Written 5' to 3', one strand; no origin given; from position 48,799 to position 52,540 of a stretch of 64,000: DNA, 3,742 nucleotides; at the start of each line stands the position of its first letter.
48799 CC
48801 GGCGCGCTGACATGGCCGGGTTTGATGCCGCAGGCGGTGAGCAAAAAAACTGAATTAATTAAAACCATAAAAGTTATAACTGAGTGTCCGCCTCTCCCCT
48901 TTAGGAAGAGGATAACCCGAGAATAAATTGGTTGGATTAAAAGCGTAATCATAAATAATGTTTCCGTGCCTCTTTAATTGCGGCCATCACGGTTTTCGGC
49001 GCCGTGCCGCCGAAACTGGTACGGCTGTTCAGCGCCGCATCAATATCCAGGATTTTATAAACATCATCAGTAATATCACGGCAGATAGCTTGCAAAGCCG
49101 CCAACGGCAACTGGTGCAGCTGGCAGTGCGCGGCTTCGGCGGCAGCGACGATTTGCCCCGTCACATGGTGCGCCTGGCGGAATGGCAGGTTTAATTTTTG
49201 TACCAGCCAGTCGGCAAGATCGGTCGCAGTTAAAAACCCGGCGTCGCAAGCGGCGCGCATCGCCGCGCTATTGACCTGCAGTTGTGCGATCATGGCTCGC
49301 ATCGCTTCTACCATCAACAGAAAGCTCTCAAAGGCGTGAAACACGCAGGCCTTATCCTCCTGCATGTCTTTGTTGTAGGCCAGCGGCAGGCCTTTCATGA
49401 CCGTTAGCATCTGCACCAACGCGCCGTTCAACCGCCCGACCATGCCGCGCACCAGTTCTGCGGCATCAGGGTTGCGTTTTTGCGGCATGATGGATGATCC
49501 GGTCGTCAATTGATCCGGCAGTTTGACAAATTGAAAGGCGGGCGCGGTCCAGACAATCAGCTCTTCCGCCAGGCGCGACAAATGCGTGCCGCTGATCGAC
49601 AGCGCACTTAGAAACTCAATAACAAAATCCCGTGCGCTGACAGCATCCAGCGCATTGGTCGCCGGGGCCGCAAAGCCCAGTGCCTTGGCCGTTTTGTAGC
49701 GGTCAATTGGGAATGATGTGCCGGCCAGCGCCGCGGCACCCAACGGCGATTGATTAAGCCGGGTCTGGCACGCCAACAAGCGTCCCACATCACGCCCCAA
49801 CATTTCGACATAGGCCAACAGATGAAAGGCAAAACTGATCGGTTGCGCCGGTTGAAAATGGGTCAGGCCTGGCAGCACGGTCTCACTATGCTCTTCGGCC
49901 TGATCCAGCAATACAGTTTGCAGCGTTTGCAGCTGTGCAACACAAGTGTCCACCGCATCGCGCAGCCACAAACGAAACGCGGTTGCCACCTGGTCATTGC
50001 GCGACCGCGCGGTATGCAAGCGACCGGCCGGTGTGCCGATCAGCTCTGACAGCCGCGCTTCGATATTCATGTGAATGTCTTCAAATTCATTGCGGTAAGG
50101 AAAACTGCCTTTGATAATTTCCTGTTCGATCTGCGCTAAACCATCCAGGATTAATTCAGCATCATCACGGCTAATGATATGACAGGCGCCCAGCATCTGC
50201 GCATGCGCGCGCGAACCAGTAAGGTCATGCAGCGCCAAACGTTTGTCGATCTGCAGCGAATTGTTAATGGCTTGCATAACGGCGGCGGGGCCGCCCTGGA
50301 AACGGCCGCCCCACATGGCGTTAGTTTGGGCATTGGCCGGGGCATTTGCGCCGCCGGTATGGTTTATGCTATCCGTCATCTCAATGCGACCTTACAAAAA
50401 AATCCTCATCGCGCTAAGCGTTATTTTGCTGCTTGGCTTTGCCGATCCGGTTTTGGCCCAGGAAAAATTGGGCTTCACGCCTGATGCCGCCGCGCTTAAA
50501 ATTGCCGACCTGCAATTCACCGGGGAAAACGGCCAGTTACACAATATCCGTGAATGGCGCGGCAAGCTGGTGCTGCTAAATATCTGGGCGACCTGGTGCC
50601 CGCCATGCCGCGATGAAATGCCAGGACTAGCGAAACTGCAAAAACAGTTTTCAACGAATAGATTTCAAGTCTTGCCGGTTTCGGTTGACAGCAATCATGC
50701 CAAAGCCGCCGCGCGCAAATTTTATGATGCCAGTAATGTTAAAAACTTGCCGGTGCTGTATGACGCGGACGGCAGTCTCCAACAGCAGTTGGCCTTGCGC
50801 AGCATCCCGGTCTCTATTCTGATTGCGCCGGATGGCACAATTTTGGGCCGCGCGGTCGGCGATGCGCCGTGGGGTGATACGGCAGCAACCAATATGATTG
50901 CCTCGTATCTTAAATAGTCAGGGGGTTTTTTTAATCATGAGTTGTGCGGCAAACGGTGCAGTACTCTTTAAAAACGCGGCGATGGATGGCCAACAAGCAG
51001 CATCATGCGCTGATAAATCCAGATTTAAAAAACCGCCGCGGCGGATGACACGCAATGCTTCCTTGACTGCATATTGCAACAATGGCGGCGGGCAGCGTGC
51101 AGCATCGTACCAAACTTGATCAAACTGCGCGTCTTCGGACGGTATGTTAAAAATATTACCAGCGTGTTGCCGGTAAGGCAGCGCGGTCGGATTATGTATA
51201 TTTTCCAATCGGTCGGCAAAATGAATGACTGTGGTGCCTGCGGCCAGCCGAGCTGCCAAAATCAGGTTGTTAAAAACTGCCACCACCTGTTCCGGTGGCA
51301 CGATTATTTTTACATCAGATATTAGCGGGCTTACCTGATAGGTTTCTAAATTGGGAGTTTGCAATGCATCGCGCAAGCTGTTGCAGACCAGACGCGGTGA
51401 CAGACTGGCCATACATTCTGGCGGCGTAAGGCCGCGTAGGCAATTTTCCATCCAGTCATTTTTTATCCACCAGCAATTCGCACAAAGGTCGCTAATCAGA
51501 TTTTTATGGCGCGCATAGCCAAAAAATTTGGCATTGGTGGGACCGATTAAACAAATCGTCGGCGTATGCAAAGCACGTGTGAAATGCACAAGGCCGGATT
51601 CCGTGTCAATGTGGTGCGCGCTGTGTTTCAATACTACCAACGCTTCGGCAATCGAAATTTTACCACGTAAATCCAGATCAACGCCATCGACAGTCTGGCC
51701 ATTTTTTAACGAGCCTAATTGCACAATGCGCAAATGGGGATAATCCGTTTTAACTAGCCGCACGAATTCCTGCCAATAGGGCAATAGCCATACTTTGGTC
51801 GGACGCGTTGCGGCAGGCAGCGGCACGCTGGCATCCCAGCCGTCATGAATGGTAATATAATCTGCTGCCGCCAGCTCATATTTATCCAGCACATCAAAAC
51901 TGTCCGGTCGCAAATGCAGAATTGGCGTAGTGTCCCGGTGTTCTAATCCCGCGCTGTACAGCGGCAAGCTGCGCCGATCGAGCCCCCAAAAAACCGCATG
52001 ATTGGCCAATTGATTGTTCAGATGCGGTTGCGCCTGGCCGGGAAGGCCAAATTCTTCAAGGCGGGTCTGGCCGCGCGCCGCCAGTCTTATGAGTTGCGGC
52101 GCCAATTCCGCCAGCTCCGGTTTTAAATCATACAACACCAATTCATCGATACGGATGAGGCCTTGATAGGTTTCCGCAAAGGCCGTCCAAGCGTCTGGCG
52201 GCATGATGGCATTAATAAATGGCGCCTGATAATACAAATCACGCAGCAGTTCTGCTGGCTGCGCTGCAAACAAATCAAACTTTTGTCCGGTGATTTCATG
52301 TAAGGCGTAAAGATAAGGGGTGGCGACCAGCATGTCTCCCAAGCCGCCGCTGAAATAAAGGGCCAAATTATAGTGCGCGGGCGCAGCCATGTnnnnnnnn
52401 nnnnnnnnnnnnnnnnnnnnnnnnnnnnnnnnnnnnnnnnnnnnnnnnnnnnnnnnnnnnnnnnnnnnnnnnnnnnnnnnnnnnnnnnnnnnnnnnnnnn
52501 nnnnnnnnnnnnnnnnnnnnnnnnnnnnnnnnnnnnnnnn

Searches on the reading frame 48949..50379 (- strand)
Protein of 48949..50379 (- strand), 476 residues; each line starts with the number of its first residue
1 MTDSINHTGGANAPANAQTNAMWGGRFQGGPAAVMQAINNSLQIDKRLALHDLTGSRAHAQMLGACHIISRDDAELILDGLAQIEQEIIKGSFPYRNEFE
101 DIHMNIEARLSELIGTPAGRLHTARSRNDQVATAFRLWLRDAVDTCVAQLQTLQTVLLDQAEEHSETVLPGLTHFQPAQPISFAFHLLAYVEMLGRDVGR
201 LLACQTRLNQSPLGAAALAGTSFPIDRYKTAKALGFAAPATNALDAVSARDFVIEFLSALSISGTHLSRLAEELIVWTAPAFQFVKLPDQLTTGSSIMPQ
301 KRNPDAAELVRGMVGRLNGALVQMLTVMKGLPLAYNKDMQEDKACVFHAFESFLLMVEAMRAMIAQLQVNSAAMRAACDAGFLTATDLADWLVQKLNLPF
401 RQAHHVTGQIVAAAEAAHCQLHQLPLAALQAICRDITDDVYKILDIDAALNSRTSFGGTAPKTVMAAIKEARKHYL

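Call 8: search_protein_families(library=pfam, proteins=[window:48949-50379:-], max_evalue=0.001)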
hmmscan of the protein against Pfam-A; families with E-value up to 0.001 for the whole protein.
window:48949-50379:- (476 aa): 2 families
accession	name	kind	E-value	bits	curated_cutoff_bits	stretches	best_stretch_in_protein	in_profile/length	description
PF00206.25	Lyase_1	-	3.1e-66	224.4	27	1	25-319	1-312/312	Lyase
PF14698.11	ASL_C2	-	1.6e-25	89.7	27.3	1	382-450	1-68/69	Argininosuccinate lyase C-terminal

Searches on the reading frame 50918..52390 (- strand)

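Call 8: search_protein_families(library=pfam, proteins=[window:50918-52390:-], max_evalue=0.001)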
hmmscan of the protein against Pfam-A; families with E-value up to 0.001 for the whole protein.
window:50918-52390:- (490 aa): 1 family
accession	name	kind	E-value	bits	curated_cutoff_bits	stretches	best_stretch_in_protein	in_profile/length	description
PF01075.23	Glyco_transf_9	-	3.4e-09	36.8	22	1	191-296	111-223/247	Glycosyltransferase family 9 (heptosyltransferase)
